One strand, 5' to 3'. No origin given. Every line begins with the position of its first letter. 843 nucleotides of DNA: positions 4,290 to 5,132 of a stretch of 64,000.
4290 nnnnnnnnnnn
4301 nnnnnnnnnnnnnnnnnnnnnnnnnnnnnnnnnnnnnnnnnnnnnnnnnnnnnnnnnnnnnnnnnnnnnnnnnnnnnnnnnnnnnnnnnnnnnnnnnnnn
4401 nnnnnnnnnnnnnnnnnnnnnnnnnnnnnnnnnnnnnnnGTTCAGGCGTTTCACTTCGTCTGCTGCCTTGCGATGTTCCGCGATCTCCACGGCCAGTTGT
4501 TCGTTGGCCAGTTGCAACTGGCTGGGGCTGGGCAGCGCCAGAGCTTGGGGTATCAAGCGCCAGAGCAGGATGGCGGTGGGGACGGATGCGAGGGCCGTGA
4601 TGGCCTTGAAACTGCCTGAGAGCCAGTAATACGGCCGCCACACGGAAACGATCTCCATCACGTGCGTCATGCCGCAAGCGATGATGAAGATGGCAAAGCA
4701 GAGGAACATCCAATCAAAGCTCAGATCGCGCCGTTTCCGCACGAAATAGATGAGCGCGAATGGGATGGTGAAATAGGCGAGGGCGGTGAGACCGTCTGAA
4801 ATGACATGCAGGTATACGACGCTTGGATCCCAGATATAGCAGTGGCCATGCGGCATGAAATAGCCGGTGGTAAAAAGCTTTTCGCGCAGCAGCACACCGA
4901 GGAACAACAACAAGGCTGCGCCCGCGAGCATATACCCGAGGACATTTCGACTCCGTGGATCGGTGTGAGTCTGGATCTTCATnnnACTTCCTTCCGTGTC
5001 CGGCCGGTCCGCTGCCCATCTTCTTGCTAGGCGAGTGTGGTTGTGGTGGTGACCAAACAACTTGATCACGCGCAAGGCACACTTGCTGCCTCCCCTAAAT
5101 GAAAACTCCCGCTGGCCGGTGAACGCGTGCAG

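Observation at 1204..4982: Plant-type ethylene-binding-domain (EBD)-GAF sensor kinase with coupled orphan receiver in a PVC bacterium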

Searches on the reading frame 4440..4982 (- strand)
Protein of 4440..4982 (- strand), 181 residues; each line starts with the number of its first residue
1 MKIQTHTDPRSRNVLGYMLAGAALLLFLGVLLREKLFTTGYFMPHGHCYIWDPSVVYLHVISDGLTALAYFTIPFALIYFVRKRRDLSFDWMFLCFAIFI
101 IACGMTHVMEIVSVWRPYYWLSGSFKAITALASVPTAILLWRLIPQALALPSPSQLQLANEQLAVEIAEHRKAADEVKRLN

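Call 7: find_homologous_proteins(query=window:4440-4982:-, max_evalue=0.001)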
Query seq(181 aa) (181 aa): 287 proteins with E <= 0.001 among 964 candidates; the best 120 are listed.
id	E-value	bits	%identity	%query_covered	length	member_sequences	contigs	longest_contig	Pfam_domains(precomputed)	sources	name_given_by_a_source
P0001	1.0e-62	229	68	82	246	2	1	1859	PF13188.14,PF00989.32,PF25487.2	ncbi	-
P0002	5.1e-62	227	65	81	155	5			PF25487.2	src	-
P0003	7.8e-62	226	66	82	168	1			PF25487.2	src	-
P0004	1.5e-60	222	65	82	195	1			PF25487.2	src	-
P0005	1.8e-60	222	63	80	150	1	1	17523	PF25487.2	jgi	jgi:hypothetical protein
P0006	2.5e-59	218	63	85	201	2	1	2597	PF25487.2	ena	-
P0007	4.8e-59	217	62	81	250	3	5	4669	PF02518.32,PF25487.2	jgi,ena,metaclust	metaclust:\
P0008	6.0e-59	217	62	81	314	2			PF02518.32,PF25487.2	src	-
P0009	6.2e-59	217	65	74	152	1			PF25487.2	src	-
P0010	1.0e-58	216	62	82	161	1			PF25487.2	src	-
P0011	3.8e-58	214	65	81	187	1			PF25487.2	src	-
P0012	8.1e-58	213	65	82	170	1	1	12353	PF25487.2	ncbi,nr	ncbi:MAG TPA: hypothetical protein VHY09_10215, partial [Candidatus Methylacidiphilales bacterium]|n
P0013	9.1e-58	213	65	81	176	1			PF25487.2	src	-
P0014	1.5e-57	212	62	81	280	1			PF13426.14,PF13188.14,PF24820.2,PF08448.17,PF00989.32,PF25487.2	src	-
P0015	1.9e-57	212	63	81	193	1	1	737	PF25487.2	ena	-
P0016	3.3e-57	211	64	82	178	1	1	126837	PF25487.2,PF06785.17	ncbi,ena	-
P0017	3.6e-57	211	61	82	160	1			PF25487.2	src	-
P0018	4.3e-57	211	70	71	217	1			PF25487.2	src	-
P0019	9.2e-57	210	63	78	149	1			PF25487.2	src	-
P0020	9.8e-57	210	65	77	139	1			PF25487.2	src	-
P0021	1.0e-56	210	63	81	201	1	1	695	PF25487.2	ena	-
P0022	1.0e-56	210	62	77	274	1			PF00512.32,PF25487.2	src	-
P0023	1.4e-56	209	64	82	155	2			PF25487.2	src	-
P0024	2.8e-56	208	65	80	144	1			PF25487.2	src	-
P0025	9.1e-56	207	69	71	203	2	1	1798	PF00989.32,PF25487.2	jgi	jgi:PAS domain-containing protein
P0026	1.3e-55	206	66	72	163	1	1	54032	PF25487.2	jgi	jgi:two-component system, NtrC family, sensor kinase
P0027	1.8e-55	206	67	75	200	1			PF00989.32,PF25487.2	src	-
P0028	1.9e-55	206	61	82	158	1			PF25487.2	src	-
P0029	2.1e-55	205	69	72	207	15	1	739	PF25487.2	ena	-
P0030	2.3e-55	205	64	80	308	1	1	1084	PF08448.17,PF00989.32,PF25487.2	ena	-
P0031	2.5e-55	205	64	77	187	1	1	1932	PF25487.2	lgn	-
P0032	2.9e-55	205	67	71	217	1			PF25487.2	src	-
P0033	3.3e-55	205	69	71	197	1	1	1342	PF25487.2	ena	-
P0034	5.0e-55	204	68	72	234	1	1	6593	PF25487.2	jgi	jgi:hypothetical protein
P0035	6.5e-55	204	60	80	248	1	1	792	PF13426.14,PF13188.14,PF08448.17,PF00989.32,PF25487.2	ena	-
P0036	7.4e-55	204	70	71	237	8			PF25487.2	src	-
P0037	1.2e-54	203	61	82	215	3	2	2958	PF25487.2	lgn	-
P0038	1.7e-54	202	64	82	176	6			PF25487.2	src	-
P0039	2.1e-54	202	61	81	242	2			PF25487.2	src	-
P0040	2.9e-54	202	67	71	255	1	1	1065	PF25487.2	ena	-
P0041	3.4e-54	201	63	78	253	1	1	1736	PF13188.14,PF25487.2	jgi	jgi:PAS domain-containing protein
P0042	3.9e-54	201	53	96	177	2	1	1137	PF25487.2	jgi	-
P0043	4.9e-54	201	68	71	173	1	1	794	PF25487.2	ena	-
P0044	5.6e-54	201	59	82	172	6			PF25487.2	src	-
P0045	1.2e-53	200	66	71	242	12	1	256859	PF00989.32,PF25487.2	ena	-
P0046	1.3e-53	200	68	71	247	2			PF00989.32,PF25487.2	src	-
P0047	1.4e-53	199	65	73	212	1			PF00989.32,PF25487.2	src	-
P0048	1.9e-53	199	64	75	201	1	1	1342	PF25487.2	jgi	jgi:PAS domain-containing protein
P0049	2.3e-53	199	72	67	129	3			PF25487.2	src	-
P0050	2.9e-53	198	61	80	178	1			PF25487.2,PF06785.17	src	-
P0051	2.9e-53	198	62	76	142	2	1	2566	PF25487.2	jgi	jgi:hypothetical protein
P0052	3.7e-53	198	63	81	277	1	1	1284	PF25487.2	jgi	-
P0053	3.7e-53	198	59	82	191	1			PF25487.2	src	-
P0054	3.9e-53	198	67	73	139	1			PF25487.2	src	-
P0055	5.0e-53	198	63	76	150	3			PF25487.2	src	-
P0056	5.2e-53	198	65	77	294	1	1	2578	PF08448.17,PF00989.32,PF25487.2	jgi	-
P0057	6.2e-53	197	66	72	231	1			PF00989.32,PF25487.2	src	-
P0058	9.9e-53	197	64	73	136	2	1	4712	PF25487.2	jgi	jgi:hypothetical protein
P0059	1.0e-52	197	54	78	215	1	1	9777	PF25487.2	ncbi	ncbi:hypothetical protein BH11MYX1_BH11MYX1_36990 [soil metagenome]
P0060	1.1e-52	196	61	77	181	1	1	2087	PF25487.2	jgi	jgi:hypothetical protein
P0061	2.5e-52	195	67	71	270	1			PF13426.14,PF08448.17,PF00989.32,PF25487.2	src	-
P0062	3.7e-52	195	74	65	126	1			PF25487.2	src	-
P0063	3.7e-52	195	65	71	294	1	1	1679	PF13426.14,PF13188.14,PF00989.32,PF25487.2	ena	-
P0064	3.9e-52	195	60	81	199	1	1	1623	PF25487.2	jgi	jgi:PAS domain-containing protein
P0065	4.8e-52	194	63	75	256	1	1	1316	PF13426.14,PF13188.14,PF00989.32,PF25487.2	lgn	-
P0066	6.1e-52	194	65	69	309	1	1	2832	PF25487.2,PF01642.29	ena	-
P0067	6.4e-52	194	56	81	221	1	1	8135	PF25487.2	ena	-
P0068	7.3e-52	194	68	70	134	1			PF25487.2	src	-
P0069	7.8e-52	194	66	72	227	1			PF25487.2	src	-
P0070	8.7e-52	194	57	82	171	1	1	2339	PF25487.2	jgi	jgi:hypothetical protein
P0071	9.0e-52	194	64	72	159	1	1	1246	PF25487.2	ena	-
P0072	1.1e-51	193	62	79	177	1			PF25487.2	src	-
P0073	1.5e-51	193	63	76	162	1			PF25487.2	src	-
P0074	1.6e-51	193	68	66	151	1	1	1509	PF25487.2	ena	-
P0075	2.0e-51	192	61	76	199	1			PF00512.32,PF25487.2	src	-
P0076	2.1e-51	192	62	73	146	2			PF25487.2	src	-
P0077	2.7e-51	192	59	81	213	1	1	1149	PF25487.2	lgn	-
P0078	3.1e-51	192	64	73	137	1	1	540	PF25487.2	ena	-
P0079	3.5e-51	192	60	77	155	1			PF25487.2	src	-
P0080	4.0e-51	191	58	82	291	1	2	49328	PF08448.17,PF00989.32,PF25487.2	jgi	jgi:PAS domain S-box-containing protein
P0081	4.5e-51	191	61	81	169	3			PF25487.2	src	-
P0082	7.5e-51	191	66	66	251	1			PF25487.2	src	-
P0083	8.1e-51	190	59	82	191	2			PF25487.2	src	-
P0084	1.0e-50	190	64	77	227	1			PF25487.2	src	-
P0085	1.8e-50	189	57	82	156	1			PF25487.2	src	-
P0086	2.0e-50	189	57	79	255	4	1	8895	PF25487.2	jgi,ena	-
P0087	2.4e-50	189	57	80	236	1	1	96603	PF25487.2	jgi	jgi:signal transduction histidine kinase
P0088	2.6e-50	189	59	82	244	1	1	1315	PF13188.14,PF25487.2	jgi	jgi:PAS domain-containing protein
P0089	2.7e-50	189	59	82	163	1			PF25487.2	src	-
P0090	2.7e-50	189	61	77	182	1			PF25487.2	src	-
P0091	3.2e-50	189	59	77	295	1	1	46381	PF02518.32,PF25487.2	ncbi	-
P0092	3.3e-50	188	69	67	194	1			PF25487.2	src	-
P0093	3.6e-50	188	57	85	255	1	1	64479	PF25487.2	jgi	jgi:hypothetical protein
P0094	6.2e-50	188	60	77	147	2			PF25487.2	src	-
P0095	7.8e-50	187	63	72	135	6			PF25487.2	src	-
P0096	1.0e-49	187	58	80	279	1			PF08447.19,PF13426.14,PF08448.17,PF00989.32,PF25487.2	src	-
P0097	1.4e-49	186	64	74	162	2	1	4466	PF25487.2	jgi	jgi:hypothetical protein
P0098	1.7e-49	186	66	71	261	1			PF08447.19,PF13426.14,PF00989.32,PF25487.2,PF06785.17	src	-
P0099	1.8e-49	186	63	71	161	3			PF25487.2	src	-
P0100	1.9e-49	186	68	65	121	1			PF25487.2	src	-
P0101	2.3e-49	186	59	80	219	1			PF13426.14,PF13188.14,PF00989.32,PF25487.2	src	-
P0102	2.3e-49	186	70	61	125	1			PF25487.2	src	-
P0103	3.4e-49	185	56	80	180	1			PF25487.2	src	-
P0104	3.8e-49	185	58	81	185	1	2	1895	PF25487.2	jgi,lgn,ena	-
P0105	4.5e-49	185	66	67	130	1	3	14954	PF25487.2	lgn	-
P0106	4.9e-49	185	66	67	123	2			PF25487.2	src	-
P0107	9.1e-49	184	56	82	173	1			PF25487.2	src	-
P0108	9.4e-49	184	58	79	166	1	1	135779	PF25487.2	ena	-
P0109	1.0e-48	184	55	79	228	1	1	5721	PF25487.2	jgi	jgi:two-component system, NtrC family, sensor kinase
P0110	1.0e-48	184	59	77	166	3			PF25487.2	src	-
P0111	1.3e-48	183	58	78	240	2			PF25487.2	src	-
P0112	1.4e-48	183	69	64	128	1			PF25487.2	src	-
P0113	1.5e-48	183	68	67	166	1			PF25487.2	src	-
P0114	1.5e-48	183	58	77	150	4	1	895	PF25487.2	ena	-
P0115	1.7e-48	183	59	76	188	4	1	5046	PF25487.2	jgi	jgi:PAS domain-containing protein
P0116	2.0e-48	183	66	71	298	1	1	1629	PF13426.14,PF13188.14,PF24820.2,PF08448.17,PF00989.32,PF25487.2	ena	-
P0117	2.0e-48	183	53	95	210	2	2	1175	PF25487.2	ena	-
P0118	2.3e-48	182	61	77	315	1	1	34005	PF25487.2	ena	-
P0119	2.5e-48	182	58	79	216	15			PF25487.2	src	-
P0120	3.3e-48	182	71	61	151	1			PF25487.2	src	-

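Call 10: search_solved_structures(query=window:4440-4982:-, max_evalue=10, show_alignments=3)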
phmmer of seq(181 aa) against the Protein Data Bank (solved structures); distinct sequences matched with E-value up to 10: 0.

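Call 49: predict_structure(alignment_id=A2)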
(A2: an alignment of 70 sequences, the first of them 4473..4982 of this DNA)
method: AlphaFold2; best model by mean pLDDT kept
length: 170 residues; sequences in the alignment: 70
mean_pLDDT: 85.8   pTM: 0.66
mean pLDDT of the five models: 85.8, 83.8, 82.5, 81.4, 77.0
residues with pLDDT >= 90: 83; 70-90: 65; 50-70: 18; < 50: 4
segments of 3 or more residues with pLDDT < 50: 43-46
pLDDT, mean of each block of 10 residues (from residue 1): 70 81 83 71 53 84 96 93 87 92 95 89 92 93 90 93 97
secondary structure, 60 per line:
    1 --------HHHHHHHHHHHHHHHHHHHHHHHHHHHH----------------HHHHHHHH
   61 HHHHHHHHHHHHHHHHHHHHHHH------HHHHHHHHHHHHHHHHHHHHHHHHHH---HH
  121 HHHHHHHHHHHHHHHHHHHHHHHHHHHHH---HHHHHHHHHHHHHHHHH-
elements in order: H9-36 H53-83 H90-115 H119-149 H153-169

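Call 58: fold_search(model_id=the predicted structure, library=pdb)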
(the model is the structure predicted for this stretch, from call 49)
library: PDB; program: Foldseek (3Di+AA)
matches with E <= 10: 144; with E <= 0.001: 0
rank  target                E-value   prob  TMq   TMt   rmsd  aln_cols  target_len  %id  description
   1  4wpe                  9.0e-01  0.47  0.31  0.20  19.8        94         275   16  Crystal Structure of Hof1p F-BAR domain (released 2014-12-24)
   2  8q4h_C                1.0e+00  0.41  0.29  0.46   5.2        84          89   18  a membrane-bound menaquinol:organohalide oxidoreductase complex RDH complex (released 2023-10-18)
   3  7z14_E                1.1e+00  0.15  0.25  0.15   9.4       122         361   14  Cryo-EM structure of Torpedo nicotinic acetylcholine receptor in complex with a short-chain neurotoxin. (released 2022-08-17)
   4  8gjg_A                1.2e+00  0.21  0.24  0.25   9.5       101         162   16  De novo design of high-affinity protein binders to bioactive helical peptides (released 2024-01-10)
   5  8jj5_D                1.4e+00  0.54  0.36  0.25   3.8        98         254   15  Porcine uroplakin complex (released 2023-06-14)
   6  7ae8_D                1.7e+00  0.14  0.23  0.26   9.9       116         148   14  Crystal structure of HEPN(R102A) toxin (released 2020-12-30)
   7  7aqq_K                1.8e+00  0.28  0.31  0.48   5.2        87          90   14  Cryo-EM structure of Arabidopsis thaliana Complex-I (membrane core) (released 2021-12-08)
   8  7ar7_K                2.1e+00  0.21  0.27  0.44   6.3        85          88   12  Cryo-EM structure of Arabidopsis thaliana complex-I (open conformation) (released 2022-03-02)
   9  7w7z                  2.1e+00  0.07  0.20  0.23  14.1       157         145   12  Crystal Structure of human Focal Adhesion Targeting (FAT) domain of the Focal Adhesion Kinase (released 2022-12-21)
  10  1k04                  2.3e+00  0.07  0.22  0.24  14.0       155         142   11  Crystal Structure of the Focal Adhesion Targeting Domain of Focal Adhesion Kinase (released 2002-01-30)
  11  8gym_Z1               2.3e+00  0.05  0.15  0.23  18.5        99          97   12  Cryo-EM structure of Tetrahymena thermophila respiratory mega-complex MC IV2+(I+III2+II)2 (released 2023-06-14)
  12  3rko_G                2.4e+00  0.30  0.33  0.51   7.4       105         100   12  Crystal structure of the membrane domain of respiratory complex I from E. coli at 3.0 angstrom resolution (released 2011-08-03)
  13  6sqg_C                2.6e+00  0.44  0.41  0.34   7.0       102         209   16  Crystal structure of viral rhodopsin OLPVRII (released 2019-11-06)
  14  7a23_K                2.6e+00  0.35  0.34  0.57   4.1        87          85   13  Plant mitochondrial respiratory complex I (released 2020-10-28)
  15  5cth_A                2.6e+00  0.21  0.24  0.20   7.5        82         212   12  The 3.7 A resolution structure of a eukaryotic SWEET transporter (released 2015-10-28)
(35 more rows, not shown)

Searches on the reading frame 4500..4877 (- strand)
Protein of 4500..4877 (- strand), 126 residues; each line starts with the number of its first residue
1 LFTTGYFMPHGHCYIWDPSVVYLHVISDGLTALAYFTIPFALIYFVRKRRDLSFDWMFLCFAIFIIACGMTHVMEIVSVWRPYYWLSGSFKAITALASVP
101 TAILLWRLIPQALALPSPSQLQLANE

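Call 12: search_dna_similar(query=window:4515-4859:-, collection=plasmids, mode=protein, max_rows=40, max_evalue=0.001)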
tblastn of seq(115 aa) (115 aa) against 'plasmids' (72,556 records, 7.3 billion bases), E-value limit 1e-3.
Records with a match: 20; places in all: 24; records where one place covers at least 80% of the query: 20.
Best place of each record, by identity: <60% 20.
By first word of the organism name: Azospirillum 7; Acaryochloris 3; Rhodovastum 2; Novosphingobium 2; Eleftheria 1; Kovacikia 1; Pseudanabaena 1; Blastomonas 1; Rhizobium 1; Deinococcus 1.
By predicted mobility (MOB-suite, as given by PLSDB): non-mobilizable 12; mobilizable 5; conjugative 3.
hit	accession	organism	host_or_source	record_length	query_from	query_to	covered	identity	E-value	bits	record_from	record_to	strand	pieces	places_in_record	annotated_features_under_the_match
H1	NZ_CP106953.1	Eleftheria terrae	soil sample,soil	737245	1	115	100%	57.4%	9e-41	149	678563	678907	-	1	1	ATP-binding protein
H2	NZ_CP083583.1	Kovacikia minuta CCNUW1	cell culture,fresh water lake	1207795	1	115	100%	57.4%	6e-40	147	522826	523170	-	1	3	record has no annotation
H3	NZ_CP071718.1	Acaryochloris sp. 'Moss Beach'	culture,intertidal zone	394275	1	115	100%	53.9%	1e-35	135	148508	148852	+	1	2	hypothetical protein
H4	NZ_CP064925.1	Acaryochloris marina S15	cell culture,surface of Pikea pinnata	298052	1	115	100%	53.9%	2e-35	134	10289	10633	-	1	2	GAF domain-containing hybrid sensor histidine kinase/response ...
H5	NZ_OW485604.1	Rhodovastum atsumiense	-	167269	3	114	97%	54.5%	1e-33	129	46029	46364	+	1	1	PAS domain S-box protein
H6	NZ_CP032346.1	Azospirillum brasilense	soil sample,Agricultural field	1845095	1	115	100%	52.2%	9e-34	129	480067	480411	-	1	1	record has no annotation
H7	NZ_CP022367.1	Azospirillum sp. TSH58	single cell,paddy soils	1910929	1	115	100%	52.2%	5e-33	127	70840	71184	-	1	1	record has no annotation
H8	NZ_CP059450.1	Azospirillum brasilense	Prokaryotes,soil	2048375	1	115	100%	51.3%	7e-33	127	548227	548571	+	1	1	none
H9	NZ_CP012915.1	Azospirillum brasilense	Digitaria eriantha,microbe,root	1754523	1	115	100%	51.3%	9e-33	126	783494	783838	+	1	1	none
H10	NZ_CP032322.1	Azospirillum argentinense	soil sample,Agricultural field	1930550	1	115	100%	51.3%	9e-33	126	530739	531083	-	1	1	record has no annotation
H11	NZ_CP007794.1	Azospirillum argentinense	Triticum aestivum L.,Root,wheat ...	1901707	1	115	100%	51.3%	1e-32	126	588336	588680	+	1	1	record has no annotation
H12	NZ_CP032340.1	Azospirillum brasilense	soil sample,Agricultural field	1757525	1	115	100%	51.3%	3e-32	125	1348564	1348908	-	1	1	none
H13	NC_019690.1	Pseudanabaena sp. PCC 7367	-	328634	1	111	97%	52.3%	9e-34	129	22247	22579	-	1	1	PAS domain S-box protein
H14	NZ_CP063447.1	Novosphingobium sp. ES2-1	mixed culture,activated sludge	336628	3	115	98%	51.3%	2e-34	131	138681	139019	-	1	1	ATP-binding protein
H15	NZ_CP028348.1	Novosphingobium sp. THN1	cell culture,surface water of Lake Taihu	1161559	3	115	98%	51.3%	1e-32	126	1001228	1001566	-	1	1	record has no annotation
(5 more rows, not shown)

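Call 14: get_annotated_region(hit=H9, flank=3000)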
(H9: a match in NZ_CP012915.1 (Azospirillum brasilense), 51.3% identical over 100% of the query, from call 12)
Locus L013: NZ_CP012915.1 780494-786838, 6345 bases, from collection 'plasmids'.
description: Azospirillum brasilense strain Sp 7 plasmid ABSP7_p1, complete sequence
organism: Azospirillum brasilense (NCBI taxid 192)
taxonomy: Bacteria; Pseudomonadota; Alphaproteobacteria; Rhodospirillales; Azospirillaceae; Azospirillum; Azospirillum brasilense
host: -; source: Digitaria eriantha,microbe,root; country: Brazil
typing (MOB-suite, as given by PLSDB): non-mobilizable; replicon rep_cluster_622
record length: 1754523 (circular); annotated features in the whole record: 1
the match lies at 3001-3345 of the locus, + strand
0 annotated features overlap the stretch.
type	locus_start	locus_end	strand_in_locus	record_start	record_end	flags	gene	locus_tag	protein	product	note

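Call 31: search_protein_representatives(protein=window:4500-4877:-)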
Query: 126 residues. Proteins with E-value up to 0.001 (for the whole library): 8757; up to 1e-10: 6560; up to 1e-30: 2091. The best 150 are listed.
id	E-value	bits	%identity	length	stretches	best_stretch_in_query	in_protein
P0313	8.5e-56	204.2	70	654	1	1-126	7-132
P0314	7.6e-54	197.8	71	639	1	1-126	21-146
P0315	1.5e-53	196.9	67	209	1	1-126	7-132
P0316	4.6e-53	195.3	69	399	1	2-125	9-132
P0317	5.9e-53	195.0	66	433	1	1-126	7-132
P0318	1.2e-52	193.9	70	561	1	1-125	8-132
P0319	1.4e-52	193.7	72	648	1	5-126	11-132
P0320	1.5e-52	193.6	65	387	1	1-125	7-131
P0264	3.4e-52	192.5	71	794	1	1-126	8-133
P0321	3.7e-52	192.4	66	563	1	1-125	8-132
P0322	6.9e-52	191.5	65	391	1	1-126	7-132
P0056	7.2e-52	191.4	72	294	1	7-122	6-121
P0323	1.7e-51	190.3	66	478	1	2-125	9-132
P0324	2.4e-51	189.8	68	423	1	5-124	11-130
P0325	4.7e-51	188.8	67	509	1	1-126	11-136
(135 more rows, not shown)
